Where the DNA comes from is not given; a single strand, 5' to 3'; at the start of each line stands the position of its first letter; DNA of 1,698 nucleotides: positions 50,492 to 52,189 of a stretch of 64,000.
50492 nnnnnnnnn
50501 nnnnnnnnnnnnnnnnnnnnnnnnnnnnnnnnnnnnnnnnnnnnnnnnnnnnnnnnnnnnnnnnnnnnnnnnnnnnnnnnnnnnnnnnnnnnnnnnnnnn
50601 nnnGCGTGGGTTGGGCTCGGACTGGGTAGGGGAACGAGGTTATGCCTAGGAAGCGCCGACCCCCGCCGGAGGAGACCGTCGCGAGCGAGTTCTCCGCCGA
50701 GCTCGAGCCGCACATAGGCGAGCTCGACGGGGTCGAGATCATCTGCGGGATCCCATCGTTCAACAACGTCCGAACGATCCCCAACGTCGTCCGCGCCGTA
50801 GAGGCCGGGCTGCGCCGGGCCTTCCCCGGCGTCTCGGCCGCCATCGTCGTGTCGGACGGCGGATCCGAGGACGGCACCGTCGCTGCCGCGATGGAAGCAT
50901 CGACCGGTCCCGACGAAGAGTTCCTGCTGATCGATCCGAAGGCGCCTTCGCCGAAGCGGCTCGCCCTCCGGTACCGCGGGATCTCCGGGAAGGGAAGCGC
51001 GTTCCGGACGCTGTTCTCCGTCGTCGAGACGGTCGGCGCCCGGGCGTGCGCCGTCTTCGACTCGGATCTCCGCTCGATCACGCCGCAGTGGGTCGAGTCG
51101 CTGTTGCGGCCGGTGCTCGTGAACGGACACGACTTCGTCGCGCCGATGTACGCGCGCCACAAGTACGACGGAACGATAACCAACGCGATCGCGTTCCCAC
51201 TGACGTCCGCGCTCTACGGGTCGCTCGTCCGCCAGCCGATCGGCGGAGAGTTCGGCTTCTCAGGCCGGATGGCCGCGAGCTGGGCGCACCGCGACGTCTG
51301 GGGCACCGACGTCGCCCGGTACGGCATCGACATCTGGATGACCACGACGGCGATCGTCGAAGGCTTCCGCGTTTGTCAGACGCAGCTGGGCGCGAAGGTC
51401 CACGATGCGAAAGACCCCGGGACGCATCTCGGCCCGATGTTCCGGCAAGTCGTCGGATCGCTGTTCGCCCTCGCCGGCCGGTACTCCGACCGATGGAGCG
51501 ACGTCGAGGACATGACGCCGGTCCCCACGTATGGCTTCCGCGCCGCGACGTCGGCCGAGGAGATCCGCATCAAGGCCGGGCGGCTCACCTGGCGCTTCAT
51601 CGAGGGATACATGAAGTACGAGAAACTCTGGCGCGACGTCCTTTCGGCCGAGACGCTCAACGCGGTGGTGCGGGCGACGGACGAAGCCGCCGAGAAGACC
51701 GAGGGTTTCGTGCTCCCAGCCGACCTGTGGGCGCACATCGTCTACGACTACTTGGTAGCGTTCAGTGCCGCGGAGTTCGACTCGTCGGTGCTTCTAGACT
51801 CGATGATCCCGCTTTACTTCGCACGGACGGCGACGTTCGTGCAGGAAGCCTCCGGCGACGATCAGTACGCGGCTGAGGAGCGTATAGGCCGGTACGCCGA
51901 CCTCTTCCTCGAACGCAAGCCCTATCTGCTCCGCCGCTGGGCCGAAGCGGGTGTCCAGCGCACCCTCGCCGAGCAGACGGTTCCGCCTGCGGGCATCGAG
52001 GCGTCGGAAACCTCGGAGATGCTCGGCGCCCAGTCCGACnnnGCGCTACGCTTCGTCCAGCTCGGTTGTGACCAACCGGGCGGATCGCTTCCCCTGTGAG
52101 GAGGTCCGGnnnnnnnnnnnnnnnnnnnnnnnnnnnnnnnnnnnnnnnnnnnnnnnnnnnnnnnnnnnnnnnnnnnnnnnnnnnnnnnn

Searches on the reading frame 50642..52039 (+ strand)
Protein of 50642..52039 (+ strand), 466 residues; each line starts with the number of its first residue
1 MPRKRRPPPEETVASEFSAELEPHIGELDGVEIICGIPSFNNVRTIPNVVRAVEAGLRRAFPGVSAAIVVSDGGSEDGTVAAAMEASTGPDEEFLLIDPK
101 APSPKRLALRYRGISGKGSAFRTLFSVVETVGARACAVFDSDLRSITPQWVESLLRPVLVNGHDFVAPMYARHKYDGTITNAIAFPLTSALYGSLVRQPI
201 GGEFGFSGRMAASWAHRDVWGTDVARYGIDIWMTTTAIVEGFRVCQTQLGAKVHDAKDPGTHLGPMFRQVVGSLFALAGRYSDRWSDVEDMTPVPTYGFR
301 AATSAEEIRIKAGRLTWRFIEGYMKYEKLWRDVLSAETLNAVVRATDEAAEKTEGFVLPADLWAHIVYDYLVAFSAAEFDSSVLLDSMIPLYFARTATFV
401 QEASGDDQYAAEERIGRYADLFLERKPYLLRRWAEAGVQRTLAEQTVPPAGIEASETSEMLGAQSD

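Call 4: search_protein_families(library=pfam, proteins=[window:50642-52039:+], max_evalue=0.1)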
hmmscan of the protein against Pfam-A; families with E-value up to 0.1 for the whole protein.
window:50642-52039:+ (466 aa): 1 family
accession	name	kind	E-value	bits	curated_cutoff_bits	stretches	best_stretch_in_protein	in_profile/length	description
PF00535.33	Glycos_transf_2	-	1.1e-05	25.9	23.3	1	37-179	4-124/168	Glycosyl transferase family 2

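Call 5: search_protein_families(library=ncbifam, proteins=[window:50642-52039:+], max_evalue=0.1)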
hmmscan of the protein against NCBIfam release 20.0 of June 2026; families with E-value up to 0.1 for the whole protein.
window:50642-52039:+ (466 aa): 6 families
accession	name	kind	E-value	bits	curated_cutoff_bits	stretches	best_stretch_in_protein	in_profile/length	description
NF010496.0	PRK13915.1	equivalog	1.3e-15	57.3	262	1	32-281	32-271/307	glucosyl-3-phosphoglycerate synthase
NF007668.0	PRK10342.1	equivalog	0.02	14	686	1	38-118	8-83/381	glycerate 2-kinase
TIGR04283.1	glyco_like_mftF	equivalog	0.054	13.1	182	0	37-86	5-49/221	TIGR04283 family arsenosugar biosynthesis glycosyltransferase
TIGR00045.1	TIGR00045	subfamily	0.055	12.5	168.45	1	33-93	2-61/375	glycerate kinase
TIGR03469.1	HpnB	hypoth_equivalog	0.063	12.3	379.25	0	36-92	49-101/386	hopene-associated glycosyltransferase HpnB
TIGR04182.1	glyco_TIGR04182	equivalog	0.083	12.3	325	0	36-86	5-48/293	S-layer glycoprotein N-glycosyltransferase AglJ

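Call 23: find_related_loci(query=window:50642-52039:+, collection=genome_contigs, flank=6000)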
Query window:50642-52039:+ (466 aa) in genome_contigs; peptide patterns used: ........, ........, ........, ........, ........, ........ (x = any residue, [..] = any of these).
83 stretches matched a pattern; 4 encode a relative of the query (tblastn E <= 1e-3); 4 distinct loci.
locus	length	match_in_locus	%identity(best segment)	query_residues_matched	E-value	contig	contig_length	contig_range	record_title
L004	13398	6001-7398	78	1-466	0e+0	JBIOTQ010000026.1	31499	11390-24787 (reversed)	MAG: Actinomycetota bacterium isolate MAG156 k127_1530527, whole genome shotgun sequence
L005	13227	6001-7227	47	32-443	4e-115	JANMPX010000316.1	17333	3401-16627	MAG: Chloroflexota bacterium isolate OTE_51_metabat_371 OTE_51_k141_3815551, whole genome shotgun sequence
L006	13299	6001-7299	45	6-443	9e-115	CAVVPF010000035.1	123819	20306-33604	MAG: uncultured Chloroflexia bacterium isolate MFD03638.bin.2.5 genome assembly, contig: contig_71, whole genome shotgun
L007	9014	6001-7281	45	6-435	3e-114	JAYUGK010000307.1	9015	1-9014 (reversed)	MAG: Chloroflexota bacterium isolate GFS_8085 GFS_8085_306, whole genome shotgun sequence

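Call 69: find_related_loci(query=window:50642-52039:+, collection=metagenome_contigs, flank=5000)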
Query window:50642-52039:+ (466 aa) in metagenome_contigs; peptide patterns used: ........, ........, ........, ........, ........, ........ (x = any residue, [..] = any of these).
104 stretches matched a pattern; 3 encode a relative of the query (tblastn E <= 1e-3); 3 distinct loci.
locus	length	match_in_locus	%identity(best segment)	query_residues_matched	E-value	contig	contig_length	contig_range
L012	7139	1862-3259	95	1-466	0e+0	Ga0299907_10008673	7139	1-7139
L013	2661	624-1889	45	11-435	2e-120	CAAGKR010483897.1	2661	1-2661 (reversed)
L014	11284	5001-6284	46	6-436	2e-114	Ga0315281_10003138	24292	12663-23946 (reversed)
